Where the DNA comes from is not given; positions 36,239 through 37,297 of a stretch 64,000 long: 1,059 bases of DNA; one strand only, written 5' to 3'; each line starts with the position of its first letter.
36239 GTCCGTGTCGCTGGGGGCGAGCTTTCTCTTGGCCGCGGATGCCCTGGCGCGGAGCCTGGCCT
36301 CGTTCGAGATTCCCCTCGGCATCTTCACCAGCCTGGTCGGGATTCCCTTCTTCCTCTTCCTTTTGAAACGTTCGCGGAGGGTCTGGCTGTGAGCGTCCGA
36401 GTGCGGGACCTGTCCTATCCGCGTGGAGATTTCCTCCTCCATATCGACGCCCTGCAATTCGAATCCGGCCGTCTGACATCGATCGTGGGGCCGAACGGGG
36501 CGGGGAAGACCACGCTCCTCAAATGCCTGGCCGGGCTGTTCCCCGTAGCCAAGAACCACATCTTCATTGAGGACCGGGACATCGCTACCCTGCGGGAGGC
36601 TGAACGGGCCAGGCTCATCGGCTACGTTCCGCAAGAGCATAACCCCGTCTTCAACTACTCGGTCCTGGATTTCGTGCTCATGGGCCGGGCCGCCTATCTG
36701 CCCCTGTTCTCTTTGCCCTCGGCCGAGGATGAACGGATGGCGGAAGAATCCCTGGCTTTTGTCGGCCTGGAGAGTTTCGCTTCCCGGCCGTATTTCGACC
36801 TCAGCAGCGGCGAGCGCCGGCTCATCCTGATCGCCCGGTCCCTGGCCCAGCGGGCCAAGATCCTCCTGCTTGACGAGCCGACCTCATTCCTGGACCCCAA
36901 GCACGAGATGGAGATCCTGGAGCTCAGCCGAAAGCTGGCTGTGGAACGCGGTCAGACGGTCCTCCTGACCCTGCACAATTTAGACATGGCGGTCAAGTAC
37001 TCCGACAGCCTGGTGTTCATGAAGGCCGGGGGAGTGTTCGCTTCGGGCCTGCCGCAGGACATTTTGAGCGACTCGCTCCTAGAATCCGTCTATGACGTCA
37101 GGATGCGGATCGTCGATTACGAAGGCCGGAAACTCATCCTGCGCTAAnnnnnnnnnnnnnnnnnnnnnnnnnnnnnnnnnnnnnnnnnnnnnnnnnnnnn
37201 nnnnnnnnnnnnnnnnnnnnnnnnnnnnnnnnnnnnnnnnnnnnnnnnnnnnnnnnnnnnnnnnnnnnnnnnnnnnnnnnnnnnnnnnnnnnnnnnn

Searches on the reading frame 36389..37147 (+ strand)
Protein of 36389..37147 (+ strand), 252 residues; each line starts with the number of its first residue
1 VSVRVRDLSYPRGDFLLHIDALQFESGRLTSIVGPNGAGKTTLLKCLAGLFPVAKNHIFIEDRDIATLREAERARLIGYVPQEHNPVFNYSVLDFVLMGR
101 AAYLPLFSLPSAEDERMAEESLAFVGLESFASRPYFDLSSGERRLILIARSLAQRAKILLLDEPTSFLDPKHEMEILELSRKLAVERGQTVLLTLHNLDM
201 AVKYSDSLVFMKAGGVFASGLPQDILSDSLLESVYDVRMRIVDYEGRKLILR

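Call 62: search_protein_families(library=pfam, proteins=[window:36389-37147:+], max_evalue=0.001)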
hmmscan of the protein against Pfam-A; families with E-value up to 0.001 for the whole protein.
window:36389-37147:+ (252 aa): 6 families
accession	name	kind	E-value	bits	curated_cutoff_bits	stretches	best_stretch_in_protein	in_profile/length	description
PF00005.33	ABC_tran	-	1.3e-28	100.7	25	1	21-166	5-137/137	ABC transporter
PF13304.12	AAA_21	-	2.8e-16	60.9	27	2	132-194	232-296/304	AAA domain, putative AbiEii toxin, Type IV TA system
PF13476.12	AAA_23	-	1.2e-06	29.7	27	1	22-48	15-40/201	AAA domain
PF02463.25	SMC_N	-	3.8e-06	26.9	40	0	27-48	24-45/220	RecF/RecN/SMC N terminal domain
PF13175.12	AAA_15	-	4.9e-06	26.9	32.1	1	24-71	21-71/374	AAA ATPase domain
PF13401.12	AAA_22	-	0.00076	20.2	27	0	27-166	5-95/130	AAA domain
